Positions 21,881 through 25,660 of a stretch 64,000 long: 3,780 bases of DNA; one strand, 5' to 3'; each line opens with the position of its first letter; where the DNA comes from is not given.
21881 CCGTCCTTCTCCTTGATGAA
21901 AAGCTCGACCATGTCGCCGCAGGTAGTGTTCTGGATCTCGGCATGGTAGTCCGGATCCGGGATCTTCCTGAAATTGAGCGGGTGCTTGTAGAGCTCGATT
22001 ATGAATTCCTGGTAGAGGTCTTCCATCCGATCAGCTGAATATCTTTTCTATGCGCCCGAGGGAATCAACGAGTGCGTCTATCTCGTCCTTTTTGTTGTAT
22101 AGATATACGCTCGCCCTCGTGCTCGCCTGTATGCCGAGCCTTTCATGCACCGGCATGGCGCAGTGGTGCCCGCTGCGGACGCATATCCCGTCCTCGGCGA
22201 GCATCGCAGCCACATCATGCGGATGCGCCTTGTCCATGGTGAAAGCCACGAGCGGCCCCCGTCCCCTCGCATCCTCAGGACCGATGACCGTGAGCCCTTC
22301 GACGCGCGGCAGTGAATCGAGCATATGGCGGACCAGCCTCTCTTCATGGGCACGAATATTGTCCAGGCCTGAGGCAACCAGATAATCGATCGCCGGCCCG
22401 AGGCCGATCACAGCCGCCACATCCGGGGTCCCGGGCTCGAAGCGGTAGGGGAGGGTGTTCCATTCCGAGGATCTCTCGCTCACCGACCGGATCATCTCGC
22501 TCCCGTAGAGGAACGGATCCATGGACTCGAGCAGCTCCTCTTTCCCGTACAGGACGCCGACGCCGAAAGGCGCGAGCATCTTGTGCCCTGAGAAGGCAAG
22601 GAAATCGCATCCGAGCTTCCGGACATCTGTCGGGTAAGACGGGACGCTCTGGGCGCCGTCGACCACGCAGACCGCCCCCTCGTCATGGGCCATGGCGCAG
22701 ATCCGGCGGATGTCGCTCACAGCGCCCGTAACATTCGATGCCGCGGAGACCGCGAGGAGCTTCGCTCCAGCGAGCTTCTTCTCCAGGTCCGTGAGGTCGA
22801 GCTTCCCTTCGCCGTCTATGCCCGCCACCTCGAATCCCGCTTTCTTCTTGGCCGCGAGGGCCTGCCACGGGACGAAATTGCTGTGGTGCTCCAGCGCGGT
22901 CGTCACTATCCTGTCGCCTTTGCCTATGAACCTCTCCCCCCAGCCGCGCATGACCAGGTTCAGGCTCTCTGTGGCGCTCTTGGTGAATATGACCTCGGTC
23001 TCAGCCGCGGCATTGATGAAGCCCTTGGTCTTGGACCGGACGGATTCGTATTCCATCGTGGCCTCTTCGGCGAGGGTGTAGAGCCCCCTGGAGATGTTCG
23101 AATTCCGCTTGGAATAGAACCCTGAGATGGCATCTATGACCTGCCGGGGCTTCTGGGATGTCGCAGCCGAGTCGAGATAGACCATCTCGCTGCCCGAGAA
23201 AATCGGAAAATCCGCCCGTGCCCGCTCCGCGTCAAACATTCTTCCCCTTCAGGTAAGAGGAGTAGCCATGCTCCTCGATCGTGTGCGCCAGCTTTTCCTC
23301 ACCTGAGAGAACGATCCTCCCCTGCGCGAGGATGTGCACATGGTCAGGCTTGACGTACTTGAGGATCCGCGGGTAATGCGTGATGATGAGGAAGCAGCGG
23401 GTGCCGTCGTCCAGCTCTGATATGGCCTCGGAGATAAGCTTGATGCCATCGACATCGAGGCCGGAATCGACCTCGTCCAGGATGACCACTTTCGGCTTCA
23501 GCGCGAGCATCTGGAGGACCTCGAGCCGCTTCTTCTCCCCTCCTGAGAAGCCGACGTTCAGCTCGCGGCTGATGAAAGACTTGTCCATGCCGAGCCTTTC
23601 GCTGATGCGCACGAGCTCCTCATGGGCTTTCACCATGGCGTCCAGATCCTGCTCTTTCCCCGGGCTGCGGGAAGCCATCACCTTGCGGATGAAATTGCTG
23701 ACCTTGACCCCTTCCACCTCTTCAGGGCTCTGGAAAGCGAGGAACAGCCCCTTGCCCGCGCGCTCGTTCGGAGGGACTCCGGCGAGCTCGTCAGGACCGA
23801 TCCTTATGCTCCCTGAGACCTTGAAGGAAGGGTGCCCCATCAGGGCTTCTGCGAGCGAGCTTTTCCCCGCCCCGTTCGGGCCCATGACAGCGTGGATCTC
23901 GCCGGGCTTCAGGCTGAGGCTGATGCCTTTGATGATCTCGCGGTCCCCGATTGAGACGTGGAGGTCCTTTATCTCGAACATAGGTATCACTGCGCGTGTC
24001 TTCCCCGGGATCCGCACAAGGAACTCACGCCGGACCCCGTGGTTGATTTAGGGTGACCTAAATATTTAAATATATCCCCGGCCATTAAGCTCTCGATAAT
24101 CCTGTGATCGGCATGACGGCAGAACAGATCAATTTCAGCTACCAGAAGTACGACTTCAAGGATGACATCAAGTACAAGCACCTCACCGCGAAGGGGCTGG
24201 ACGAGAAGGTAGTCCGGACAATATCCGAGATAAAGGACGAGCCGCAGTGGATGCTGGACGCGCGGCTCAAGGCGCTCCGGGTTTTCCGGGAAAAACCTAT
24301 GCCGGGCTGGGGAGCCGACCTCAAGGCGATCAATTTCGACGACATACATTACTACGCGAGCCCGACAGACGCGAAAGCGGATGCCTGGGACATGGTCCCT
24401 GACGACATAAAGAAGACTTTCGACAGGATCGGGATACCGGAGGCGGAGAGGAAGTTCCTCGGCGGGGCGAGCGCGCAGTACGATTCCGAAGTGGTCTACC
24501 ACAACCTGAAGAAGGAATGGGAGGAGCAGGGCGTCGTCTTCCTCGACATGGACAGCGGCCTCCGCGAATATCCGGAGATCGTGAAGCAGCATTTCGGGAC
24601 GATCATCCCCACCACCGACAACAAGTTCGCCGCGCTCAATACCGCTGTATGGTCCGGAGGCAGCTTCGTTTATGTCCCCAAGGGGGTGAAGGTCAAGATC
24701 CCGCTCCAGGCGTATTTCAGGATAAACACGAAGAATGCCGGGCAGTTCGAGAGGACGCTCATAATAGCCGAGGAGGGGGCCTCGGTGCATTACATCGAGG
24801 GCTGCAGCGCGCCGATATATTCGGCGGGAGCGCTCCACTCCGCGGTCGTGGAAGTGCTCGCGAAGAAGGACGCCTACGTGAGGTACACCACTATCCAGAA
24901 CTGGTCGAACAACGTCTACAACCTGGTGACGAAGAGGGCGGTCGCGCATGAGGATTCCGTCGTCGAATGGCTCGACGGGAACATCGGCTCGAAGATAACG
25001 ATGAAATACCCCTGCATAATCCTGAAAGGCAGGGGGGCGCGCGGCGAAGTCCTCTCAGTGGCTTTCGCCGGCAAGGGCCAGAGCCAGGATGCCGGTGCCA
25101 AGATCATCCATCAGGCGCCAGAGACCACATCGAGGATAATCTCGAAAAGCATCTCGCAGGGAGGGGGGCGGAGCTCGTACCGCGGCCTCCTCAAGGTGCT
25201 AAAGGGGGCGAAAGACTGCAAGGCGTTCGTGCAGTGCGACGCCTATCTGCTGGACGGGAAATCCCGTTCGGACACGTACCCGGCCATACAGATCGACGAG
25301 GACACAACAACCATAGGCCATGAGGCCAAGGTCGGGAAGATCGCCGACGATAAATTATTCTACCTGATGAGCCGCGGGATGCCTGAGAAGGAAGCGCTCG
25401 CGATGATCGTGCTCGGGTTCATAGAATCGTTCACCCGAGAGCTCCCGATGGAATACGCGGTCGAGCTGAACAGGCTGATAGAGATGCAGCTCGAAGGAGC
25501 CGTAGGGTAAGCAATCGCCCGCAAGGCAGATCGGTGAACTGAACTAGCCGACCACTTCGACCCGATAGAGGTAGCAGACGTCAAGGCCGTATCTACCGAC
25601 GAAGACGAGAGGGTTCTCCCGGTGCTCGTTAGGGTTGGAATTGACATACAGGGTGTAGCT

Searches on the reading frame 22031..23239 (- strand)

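Call 125: search_protein_families(library=pfam, max_evalue=0.001, proteins=[window:22031-23239:-])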
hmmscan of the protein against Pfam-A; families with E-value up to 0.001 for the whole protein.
window:22031-23239:- (402 aa): 5 families
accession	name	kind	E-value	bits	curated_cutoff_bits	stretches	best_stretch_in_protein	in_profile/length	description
PF00266.25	Aminotran_5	-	2.3e-132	441.9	21.5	1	20-390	1-371/371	Aminotransferase class-V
PF01053.26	Cys_Met_Meta_PP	-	2.6e-05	23.4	27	1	104-222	87-200/381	Cys/Met metabolism PLP-dependent enzyme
PF01041.23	DegT_DnrJ_EryC1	-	3.7e-05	23.6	19.8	1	64-235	23-189/360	DegT/DnrJ/EryC1/StrS aminotransferase family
PF00155.27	Aminotran_1_2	-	0.00021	21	19.7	1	55-196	45-187/361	Aminotransferase class I and II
PF01212.27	Beta_elim_lyase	-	0.00082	19.2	27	0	116-238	76-217/288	Beta-eliminating lyase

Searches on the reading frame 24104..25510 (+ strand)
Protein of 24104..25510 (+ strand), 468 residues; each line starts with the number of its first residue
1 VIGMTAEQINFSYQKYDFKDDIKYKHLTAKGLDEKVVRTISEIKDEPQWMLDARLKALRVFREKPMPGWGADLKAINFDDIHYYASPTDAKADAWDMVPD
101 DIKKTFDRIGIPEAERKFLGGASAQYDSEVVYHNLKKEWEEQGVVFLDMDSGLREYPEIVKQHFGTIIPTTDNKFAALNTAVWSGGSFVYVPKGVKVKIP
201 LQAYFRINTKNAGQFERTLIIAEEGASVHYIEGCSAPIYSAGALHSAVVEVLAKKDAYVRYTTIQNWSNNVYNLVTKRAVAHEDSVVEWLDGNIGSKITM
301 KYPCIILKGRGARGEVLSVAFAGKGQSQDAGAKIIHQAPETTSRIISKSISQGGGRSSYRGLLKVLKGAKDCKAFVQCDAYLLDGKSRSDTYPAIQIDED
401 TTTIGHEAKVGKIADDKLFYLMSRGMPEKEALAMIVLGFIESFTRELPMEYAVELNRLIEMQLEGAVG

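Call 24: search_protein_families(library=ncbifam, max_evalue=0.00001, proteins=[window:24104-25510:+])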
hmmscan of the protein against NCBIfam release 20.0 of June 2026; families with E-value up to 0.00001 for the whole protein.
window:24104-25510:+ (468 aa): 5 families
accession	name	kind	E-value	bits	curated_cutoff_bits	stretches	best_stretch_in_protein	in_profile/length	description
TIGR01980.1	sufB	equivalog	1.1e-215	716.5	346.4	1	14-459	3-448/448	Fe-S cluster assembly protein SufB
NF008773.0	PRK11814.1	equivalog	3.2e-148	494.3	717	1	9-468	14-484/484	Fe-S cluster assembly protein SufB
NF052511.1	SUF_like_SmsB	exception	2.7e-77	260.6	650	1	29-466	9-444/445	SUF-like minimal system protein SmsB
TIGR01981.1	sufD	equivalog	1.2e-57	195.4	222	1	181-450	2-269/275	Fe-S cluster assembly protein SufD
NF008194.0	PRK10948.1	equivalog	1.2e-15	57.2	489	1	294-446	248-400/423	Fe-S cluster assembly protein SufD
